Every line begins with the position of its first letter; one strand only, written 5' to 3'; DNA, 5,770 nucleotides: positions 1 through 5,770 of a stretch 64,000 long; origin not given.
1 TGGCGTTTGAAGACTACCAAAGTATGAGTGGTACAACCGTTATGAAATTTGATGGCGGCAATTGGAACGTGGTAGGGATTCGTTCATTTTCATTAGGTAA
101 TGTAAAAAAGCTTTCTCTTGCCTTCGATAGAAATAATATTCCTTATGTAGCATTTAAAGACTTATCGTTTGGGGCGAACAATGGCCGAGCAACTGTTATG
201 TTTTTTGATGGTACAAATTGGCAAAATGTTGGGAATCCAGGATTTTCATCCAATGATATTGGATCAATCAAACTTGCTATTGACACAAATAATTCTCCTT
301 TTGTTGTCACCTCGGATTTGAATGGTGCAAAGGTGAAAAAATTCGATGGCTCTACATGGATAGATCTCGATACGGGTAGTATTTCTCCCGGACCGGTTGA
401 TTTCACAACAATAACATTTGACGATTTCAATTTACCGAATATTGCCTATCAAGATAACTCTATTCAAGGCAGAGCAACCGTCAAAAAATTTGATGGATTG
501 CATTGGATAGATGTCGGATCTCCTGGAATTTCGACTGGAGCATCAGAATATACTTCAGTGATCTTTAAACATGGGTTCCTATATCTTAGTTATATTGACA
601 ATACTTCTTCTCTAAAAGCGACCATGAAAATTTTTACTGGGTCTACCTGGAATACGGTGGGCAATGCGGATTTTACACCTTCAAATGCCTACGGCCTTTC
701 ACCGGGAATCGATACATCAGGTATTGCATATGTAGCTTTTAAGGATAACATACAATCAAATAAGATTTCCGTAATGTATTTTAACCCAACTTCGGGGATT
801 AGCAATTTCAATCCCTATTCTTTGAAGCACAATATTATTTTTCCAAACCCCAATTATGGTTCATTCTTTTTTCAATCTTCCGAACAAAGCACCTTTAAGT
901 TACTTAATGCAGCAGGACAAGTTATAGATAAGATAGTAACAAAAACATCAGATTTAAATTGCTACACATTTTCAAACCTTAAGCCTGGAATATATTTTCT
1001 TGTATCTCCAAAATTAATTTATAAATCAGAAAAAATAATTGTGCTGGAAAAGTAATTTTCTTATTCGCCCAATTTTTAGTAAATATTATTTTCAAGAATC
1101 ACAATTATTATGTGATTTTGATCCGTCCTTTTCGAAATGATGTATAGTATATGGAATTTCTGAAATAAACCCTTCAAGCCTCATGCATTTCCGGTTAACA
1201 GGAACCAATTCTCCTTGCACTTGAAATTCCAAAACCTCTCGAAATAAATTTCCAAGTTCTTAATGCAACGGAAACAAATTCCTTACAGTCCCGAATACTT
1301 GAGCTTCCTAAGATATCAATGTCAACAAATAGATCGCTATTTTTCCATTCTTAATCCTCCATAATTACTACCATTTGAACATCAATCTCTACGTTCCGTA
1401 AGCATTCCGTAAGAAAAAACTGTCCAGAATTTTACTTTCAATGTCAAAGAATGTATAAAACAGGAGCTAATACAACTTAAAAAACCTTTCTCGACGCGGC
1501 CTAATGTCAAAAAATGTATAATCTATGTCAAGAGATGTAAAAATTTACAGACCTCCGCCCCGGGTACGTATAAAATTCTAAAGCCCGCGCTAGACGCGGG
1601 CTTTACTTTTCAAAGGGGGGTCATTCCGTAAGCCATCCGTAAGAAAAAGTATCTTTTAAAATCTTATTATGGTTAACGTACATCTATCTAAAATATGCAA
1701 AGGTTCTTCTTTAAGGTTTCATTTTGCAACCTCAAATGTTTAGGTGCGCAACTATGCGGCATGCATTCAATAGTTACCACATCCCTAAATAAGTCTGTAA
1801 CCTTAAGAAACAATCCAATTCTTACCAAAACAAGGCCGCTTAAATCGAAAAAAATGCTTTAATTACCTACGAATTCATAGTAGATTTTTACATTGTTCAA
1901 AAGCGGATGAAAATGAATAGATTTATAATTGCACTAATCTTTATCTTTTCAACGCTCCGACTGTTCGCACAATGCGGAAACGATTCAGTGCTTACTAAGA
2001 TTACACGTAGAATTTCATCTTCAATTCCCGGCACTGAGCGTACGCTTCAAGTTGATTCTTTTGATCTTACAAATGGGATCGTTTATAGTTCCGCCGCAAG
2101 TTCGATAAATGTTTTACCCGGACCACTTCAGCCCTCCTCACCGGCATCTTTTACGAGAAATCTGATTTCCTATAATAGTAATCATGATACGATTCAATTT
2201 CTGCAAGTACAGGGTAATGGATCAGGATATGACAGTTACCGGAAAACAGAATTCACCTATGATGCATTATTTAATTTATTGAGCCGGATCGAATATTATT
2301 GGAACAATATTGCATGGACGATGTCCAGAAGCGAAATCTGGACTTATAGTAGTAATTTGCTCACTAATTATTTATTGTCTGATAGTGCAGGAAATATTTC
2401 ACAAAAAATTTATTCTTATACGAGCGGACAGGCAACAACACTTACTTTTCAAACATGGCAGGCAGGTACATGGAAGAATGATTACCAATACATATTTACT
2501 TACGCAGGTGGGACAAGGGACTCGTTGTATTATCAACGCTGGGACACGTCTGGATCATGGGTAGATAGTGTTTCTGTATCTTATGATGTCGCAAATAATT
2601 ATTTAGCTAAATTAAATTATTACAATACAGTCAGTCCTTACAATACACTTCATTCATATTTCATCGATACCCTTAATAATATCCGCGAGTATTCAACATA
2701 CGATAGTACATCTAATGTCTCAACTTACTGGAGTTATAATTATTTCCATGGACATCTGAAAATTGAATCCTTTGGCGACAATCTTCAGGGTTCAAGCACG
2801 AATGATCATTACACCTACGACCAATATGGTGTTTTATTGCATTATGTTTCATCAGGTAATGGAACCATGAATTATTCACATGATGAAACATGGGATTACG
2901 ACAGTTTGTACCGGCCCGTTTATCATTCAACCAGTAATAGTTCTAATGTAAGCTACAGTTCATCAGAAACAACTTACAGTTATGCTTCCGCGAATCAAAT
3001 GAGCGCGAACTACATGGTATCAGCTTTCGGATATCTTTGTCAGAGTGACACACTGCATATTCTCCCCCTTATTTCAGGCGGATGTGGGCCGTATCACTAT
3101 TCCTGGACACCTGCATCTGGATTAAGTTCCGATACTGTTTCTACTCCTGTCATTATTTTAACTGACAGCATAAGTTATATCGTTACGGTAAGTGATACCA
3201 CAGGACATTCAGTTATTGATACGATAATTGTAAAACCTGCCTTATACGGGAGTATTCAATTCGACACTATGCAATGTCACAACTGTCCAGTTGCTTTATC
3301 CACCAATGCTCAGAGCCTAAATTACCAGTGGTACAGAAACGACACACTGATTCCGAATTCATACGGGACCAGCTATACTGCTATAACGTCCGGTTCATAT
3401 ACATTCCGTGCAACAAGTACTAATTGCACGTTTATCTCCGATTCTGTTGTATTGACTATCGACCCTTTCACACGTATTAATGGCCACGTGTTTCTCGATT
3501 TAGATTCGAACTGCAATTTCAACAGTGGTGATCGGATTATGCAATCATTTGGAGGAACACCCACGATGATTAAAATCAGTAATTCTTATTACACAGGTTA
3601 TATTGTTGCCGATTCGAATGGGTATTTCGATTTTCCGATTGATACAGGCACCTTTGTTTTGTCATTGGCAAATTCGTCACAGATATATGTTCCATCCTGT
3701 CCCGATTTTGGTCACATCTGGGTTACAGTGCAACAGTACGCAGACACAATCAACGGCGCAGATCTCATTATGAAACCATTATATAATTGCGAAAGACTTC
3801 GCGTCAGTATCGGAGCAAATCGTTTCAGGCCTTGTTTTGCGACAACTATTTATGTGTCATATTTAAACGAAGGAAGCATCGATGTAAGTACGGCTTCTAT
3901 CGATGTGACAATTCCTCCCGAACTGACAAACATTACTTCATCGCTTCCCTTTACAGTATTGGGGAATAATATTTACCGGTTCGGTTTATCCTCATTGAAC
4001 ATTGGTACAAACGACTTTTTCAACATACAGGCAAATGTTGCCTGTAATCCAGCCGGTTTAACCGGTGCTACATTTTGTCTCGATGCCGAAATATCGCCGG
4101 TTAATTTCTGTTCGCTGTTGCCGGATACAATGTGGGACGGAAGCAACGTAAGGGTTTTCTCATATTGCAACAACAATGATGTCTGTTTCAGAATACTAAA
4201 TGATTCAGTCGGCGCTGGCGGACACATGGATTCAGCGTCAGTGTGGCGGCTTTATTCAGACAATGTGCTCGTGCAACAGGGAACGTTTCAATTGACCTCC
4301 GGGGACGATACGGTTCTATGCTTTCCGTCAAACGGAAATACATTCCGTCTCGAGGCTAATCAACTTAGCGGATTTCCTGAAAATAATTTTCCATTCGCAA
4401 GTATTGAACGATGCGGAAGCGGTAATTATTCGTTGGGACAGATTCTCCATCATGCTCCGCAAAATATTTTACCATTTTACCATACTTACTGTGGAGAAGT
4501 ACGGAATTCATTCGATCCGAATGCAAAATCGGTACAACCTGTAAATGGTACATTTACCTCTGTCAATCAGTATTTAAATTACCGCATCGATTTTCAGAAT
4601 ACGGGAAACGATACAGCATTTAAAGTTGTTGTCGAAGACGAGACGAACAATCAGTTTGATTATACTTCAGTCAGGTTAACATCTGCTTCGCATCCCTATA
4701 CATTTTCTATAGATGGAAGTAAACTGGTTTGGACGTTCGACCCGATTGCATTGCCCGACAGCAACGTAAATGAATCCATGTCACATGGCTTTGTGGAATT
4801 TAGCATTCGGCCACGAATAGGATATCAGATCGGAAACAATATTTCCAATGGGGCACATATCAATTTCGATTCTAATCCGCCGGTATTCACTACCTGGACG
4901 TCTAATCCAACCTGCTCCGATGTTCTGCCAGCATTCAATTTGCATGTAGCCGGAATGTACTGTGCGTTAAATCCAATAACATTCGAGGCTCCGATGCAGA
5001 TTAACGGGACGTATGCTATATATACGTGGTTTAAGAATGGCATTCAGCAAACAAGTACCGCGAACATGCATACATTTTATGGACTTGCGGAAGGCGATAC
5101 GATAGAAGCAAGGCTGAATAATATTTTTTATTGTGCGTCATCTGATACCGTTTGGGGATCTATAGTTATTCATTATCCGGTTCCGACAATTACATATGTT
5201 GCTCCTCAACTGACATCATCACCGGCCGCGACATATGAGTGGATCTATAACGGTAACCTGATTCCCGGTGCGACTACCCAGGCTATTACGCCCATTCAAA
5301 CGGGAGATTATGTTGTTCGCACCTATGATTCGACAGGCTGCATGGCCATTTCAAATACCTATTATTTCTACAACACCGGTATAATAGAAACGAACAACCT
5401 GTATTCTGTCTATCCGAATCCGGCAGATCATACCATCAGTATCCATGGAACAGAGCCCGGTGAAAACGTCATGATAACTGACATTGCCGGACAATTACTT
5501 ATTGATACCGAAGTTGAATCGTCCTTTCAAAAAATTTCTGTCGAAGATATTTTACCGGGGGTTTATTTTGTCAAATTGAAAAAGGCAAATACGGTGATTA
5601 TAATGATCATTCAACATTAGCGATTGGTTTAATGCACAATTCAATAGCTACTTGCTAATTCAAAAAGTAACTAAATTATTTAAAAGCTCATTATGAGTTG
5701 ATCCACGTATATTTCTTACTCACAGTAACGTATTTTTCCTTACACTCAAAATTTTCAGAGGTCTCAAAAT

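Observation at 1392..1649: Orphan repeat-rich unit with its own terminator, 350 bp from any gene: candidate sRNA gene or miniature mobile-element scar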

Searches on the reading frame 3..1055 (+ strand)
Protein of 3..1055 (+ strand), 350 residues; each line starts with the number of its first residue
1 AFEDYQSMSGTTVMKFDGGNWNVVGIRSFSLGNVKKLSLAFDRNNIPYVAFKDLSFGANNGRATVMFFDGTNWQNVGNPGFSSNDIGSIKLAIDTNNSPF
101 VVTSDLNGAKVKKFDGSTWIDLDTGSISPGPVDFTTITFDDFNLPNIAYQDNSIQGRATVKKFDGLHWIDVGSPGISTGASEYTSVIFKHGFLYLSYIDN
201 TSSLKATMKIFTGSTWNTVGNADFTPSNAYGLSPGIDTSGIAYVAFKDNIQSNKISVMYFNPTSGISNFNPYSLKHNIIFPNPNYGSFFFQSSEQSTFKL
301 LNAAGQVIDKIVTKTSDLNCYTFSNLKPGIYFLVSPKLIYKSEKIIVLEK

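Call 35: search_protein_families(library=pfam, proteins=[window:24-1055:+], max_evalue=0.001)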
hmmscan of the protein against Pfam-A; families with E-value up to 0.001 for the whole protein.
window:24-1055:+ (343 aa): 2 families
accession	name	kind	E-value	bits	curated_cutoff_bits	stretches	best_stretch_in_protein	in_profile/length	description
PF18962.6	Por_Secre_tail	-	1.1e-05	26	27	1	272-339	1-74/75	Secretion system C-terminal sorting domain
PF12768.13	Rax2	-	1.1e-05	25.3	28.8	0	23-84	121-177/254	Rax2 C-terminal beta propeller domain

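Call 41: find_homologous_proteins(query=window:3-1055:+, max_evalue=1e-10)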
Query window:3-1055:+ (350 aa): 260 proteins with E <= 1e-10 among 2412 candidates; the best 120 are listed.
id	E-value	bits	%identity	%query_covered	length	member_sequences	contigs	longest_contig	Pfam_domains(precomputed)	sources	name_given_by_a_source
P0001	1.1e-114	401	55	100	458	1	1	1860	PF18962.8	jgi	jgi:hypothetical protein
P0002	6.2e-113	395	35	95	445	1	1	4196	PF12768.14,PF18962.8,PF19565.5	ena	-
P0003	9.2e-80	286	36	75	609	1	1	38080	PF12768.14,PF25354.2,PF18962.8,PF19565.5,PF02368.25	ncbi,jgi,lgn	-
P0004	3.9e-79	284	32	95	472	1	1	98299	PF12768.14,PF18962.8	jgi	jgi:hypothetical protein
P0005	8.4e-75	270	37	76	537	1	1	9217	PF07963.18,PF25275.2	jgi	jgi:prepilin-type N-terminal cleavage/methylation domain-containing protein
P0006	4.5e-71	258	35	81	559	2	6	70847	PF18962.8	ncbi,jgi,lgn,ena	-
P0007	1.3e-70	256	30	94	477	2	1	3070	PF12768.14,PF18962.8,PF19565.5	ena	-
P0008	9.5e-69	250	35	93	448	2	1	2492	PF18962.8,PF20844.3,PF19565.5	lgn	-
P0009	1.0e-67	247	34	95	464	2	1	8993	PF12768.14,PF18962.8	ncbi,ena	-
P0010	4.6e-67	245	34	64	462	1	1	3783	PF12768.14,PF18962.8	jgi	jgi:hypothetical protein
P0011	4.2e-66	241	43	67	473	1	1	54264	PF18962.8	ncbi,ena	-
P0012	1.3e-64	237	38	72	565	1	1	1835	PF18962.8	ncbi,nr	ncbi:MAG: T9SS type A sorting domain-containing protein, partial [Taibaiella sp.]|nr:T9SS type A sor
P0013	2.3e-64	236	39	92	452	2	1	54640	PF12768.14,PF18962.8,PF20844.3,PF19565.5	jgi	jgi:hypothetical protein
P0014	1.3e-63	233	38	76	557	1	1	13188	-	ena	-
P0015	1.8e-63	233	35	100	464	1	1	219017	PF18962.8,PF19565.5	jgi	-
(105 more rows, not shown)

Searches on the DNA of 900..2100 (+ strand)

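Call 3: search_rna_families(source=window, start=900, end=2100, threshold=evalue, max_evalue=10, show_alignments=3)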
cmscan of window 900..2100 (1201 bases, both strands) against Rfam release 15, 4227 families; matches with E-value up to 10: 12.
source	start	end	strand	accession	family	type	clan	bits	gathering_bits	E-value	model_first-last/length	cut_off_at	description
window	1540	1604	+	RF00624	P9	Gene;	-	22.2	43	0.04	1-74/74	no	Pseudomonas sRNA P9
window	1527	1591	-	RF04029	mir-8521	Gene; miRNA;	-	21.3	80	0.13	1-68/68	no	mir-8521 microRNA precursor family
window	1572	1687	-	RF00506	Thr_leader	Cis-reg; leader;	-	19.2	55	0.9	1-118/118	no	Threonine operon leader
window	1908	1951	+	RF01641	ceN53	Gene; snRNA; snoRNA; CD-box;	-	18.2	50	1.4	1-74/74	no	Caenorhabditis snoRNA ceN53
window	1581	1607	-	RF01356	CRISPR-DR28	Gene; CRISPR;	-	17.8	35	4.5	1-24/24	no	CRISPR RNA direct repeat element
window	1248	1275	+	RF01350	CRISPR-DR41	Gene; CRISPR;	-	17.6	36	2.6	1-29/29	no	CRISPR RNA direct repeat element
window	1541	1610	+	RF00506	Thr_leader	Cis-reg; leader;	-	17.3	55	2.6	1-118/118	no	Threonine operon leader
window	1529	1607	+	RF00512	Leu_leader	Cis-reg; leader;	-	15.9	50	2.9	1-148/148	no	Leucine operon leader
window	1580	1610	-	RF00512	Leu_leader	Cis-reg; leader;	-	15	50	5.1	114-145/148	no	Leucine operon leader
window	1833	1853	+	RF01072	TMV_UPD-PK3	Cis-reg;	-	14.1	34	1.8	1-31/31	no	Pseudoknot of upstream pseudoknot domain (UPD) of the 3'UTR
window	1725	1740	+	RF04333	Plastid-ycf3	Intron;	-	13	55.2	6.1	29-44/47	no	Plastid-ycf3 group II-D1 intron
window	1321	1427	+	RF02706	TeloSII_ncR30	Gene; sRNA;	-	11.9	86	6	1-226/226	no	TeloSII non coding RNA 30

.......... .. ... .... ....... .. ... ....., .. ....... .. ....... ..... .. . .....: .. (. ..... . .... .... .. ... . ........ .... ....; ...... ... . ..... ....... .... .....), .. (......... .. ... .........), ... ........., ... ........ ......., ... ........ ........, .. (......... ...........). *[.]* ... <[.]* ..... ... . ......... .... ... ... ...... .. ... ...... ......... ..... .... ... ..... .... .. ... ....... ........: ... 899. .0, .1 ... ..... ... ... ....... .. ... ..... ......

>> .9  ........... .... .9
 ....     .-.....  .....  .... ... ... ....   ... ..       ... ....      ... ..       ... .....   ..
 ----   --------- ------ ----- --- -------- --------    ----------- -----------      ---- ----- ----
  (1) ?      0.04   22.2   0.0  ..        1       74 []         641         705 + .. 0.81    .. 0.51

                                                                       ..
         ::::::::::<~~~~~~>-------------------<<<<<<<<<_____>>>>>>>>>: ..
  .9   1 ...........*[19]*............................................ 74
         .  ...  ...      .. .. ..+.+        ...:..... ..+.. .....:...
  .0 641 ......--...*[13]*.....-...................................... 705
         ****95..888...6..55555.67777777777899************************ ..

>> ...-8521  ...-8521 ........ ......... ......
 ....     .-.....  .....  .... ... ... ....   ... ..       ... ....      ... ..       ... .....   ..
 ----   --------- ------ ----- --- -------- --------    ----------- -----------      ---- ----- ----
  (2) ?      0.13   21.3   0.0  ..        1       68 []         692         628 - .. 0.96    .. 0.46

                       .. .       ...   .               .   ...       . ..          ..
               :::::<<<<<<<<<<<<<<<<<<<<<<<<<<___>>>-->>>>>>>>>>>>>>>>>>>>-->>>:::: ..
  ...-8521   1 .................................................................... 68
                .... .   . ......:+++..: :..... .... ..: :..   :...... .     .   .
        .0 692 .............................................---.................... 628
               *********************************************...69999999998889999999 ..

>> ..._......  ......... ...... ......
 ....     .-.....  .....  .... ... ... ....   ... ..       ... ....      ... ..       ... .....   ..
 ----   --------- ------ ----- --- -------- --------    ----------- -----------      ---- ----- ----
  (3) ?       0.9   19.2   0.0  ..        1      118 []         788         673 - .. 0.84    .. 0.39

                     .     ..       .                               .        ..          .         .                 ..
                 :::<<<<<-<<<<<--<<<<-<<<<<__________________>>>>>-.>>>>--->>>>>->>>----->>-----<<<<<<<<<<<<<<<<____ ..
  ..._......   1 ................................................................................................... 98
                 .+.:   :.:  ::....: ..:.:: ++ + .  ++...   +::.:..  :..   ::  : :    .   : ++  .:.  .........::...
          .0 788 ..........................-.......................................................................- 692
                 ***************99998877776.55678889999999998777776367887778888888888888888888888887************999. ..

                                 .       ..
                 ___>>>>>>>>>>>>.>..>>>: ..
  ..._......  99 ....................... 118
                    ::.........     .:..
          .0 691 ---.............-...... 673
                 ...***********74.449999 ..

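Call 68: search_dna_similar(query=window:1056-1906:+, collection=plasmids, mode=distant, max_evalue=0.001, max_rows=10)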
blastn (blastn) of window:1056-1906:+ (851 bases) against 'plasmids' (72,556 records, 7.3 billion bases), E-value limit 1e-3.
No match.

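Call 69: search_dna_similar(query=window:1056-1906:+, collection=phages, mode=distant, max_evalue=0.001, max_rows=10)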
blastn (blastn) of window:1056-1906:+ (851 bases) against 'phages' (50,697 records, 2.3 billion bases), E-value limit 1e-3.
No match.
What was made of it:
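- There is no match in the plasmid or phage collections (calls 68, 69).
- Tried and rejected: The plasmid and phage collections gave no match (calls 68, 69).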

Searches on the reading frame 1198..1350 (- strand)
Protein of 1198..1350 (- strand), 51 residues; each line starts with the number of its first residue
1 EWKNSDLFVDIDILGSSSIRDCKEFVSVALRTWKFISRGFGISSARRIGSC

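Call 104: search_protein_families(library=pfam, proteins=[window:1198-1350:-], max_evalue=1)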
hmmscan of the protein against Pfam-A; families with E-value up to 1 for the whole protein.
seq(51 aa): 0 families

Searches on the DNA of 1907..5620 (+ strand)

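Call 80: search_rna_families(source=L055, start=4500, end=7741, threshold=evalue, max_evalue=0.01, show_alignments=2)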
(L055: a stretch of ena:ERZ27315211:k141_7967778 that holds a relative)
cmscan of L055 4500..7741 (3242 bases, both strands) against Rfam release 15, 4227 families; matches with E-value up to 0.01: 3.
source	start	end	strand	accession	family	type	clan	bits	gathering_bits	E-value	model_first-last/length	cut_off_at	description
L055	4888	5028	+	RF01999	group-II-D1D4-2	Intron;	CL00102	79.4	36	1.4e-15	1-118/118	no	Group II catalytic intron D1-D4-2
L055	6682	6756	+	RF00029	Intron_gpII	Intron;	-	64.2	40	1.3e-11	1-77/77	no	Group II catalytic intron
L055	6683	6720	+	RF04357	Plastid-ndhA-ndhB-2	Intron;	CL00155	35.5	53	1.7e-05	3-40/41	no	Plastid-ndhA-ndhB-2 group II-D5 intron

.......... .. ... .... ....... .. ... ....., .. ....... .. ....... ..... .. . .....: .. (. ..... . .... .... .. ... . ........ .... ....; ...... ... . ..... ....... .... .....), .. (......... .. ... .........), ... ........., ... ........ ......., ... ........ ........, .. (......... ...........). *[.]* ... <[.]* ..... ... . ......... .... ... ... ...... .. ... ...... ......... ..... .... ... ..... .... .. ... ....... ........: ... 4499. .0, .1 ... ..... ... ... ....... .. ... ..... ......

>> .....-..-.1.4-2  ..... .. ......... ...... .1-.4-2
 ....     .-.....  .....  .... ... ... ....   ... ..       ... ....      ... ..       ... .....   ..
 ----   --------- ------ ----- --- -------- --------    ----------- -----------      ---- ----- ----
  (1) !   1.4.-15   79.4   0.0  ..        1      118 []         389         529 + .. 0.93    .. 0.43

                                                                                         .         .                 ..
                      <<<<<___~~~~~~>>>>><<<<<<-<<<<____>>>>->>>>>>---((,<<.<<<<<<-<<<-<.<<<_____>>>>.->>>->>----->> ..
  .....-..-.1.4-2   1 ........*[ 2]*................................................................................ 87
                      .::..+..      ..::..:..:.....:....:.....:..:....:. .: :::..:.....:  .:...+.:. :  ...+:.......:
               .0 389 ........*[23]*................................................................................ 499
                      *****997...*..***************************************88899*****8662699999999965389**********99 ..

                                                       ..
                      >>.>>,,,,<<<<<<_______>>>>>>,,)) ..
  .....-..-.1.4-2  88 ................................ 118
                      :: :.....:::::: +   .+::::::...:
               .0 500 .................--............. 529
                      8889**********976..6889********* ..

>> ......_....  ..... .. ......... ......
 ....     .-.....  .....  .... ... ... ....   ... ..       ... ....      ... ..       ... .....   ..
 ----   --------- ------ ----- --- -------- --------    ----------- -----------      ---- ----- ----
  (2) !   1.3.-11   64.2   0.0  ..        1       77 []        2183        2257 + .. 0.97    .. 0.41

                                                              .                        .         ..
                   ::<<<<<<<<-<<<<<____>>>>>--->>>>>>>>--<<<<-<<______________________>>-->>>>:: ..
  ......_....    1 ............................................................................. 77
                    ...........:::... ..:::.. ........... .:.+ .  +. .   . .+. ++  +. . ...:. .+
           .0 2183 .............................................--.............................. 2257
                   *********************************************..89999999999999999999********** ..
